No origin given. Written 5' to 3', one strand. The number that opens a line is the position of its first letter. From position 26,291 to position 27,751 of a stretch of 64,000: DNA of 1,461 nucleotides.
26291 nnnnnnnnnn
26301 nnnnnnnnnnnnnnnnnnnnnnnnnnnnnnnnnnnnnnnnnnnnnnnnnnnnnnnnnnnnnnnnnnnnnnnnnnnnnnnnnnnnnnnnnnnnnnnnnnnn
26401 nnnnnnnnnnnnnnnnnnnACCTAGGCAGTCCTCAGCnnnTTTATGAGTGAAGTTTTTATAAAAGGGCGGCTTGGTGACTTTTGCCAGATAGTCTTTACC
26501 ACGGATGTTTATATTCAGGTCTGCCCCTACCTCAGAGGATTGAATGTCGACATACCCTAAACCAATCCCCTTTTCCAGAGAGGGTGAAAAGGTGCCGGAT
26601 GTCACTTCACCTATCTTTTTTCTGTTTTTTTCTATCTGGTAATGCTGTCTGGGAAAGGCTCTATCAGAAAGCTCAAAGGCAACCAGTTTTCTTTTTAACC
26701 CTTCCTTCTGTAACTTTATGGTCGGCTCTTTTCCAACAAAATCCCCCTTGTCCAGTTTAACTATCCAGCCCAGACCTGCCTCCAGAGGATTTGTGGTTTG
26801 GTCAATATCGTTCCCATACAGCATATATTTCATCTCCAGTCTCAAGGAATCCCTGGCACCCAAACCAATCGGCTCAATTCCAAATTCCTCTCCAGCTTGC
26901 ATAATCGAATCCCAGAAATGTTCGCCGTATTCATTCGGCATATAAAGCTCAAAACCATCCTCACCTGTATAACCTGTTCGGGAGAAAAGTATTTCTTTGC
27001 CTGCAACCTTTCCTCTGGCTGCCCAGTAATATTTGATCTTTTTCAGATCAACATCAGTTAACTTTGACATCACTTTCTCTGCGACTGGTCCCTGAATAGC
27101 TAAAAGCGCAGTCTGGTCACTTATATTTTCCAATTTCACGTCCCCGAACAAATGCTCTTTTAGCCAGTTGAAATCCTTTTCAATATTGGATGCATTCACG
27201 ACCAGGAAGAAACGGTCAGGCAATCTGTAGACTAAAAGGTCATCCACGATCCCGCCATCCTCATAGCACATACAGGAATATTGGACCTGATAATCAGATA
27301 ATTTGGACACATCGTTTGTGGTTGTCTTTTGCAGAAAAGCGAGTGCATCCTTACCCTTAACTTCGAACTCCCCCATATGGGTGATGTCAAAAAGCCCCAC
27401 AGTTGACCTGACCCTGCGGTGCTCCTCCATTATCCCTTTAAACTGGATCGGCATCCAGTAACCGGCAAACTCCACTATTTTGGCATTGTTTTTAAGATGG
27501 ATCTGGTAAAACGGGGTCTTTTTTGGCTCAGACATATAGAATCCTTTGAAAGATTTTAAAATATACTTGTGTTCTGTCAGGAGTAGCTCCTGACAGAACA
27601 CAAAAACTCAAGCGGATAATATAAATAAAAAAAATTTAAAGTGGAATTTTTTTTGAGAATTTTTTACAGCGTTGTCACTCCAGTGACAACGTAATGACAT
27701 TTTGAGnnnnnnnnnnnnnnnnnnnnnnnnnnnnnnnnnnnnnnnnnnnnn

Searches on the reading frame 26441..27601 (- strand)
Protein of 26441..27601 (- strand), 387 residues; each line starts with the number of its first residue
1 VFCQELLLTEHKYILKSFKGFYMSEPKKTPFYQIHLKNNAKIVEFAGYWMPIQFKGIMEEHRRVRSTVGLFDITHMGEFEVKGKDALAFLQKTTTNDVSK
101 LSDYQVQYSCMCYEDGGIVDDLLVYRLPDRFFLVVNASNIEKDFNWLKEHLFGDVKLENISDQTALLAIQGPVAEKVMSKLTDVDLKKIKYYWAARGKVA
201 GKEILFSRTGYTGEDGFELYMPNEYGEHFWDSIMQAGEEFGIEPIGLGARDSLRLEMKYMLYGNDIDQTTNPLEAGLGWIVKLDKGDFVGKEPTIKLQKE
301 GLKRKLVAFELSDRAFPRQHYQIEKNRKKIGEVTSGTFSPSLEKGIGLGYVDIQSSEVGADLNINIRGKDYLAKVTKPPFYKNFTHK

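Call 65: search_protein_families(library=pfam, proteins=[window:26441-27601:-], max_evalue=0.000001)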
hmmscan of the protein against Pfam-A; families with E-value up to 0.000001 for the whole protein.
window:26441-27601:- (387 aa): 2 families
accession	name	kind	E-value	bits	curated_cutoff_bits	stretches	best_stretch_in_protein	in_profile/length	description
PF01571.26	GCV_T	-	6.4e-99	330.8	25.6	1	32-279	2-254/255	Aminomethyltransferase folate-binding domain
PF08669.17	GCV_T_C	-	4.2e-24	84.7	25.9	1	304-382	1-80/80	Glycine cleavage T-protein C-terminal barrel domain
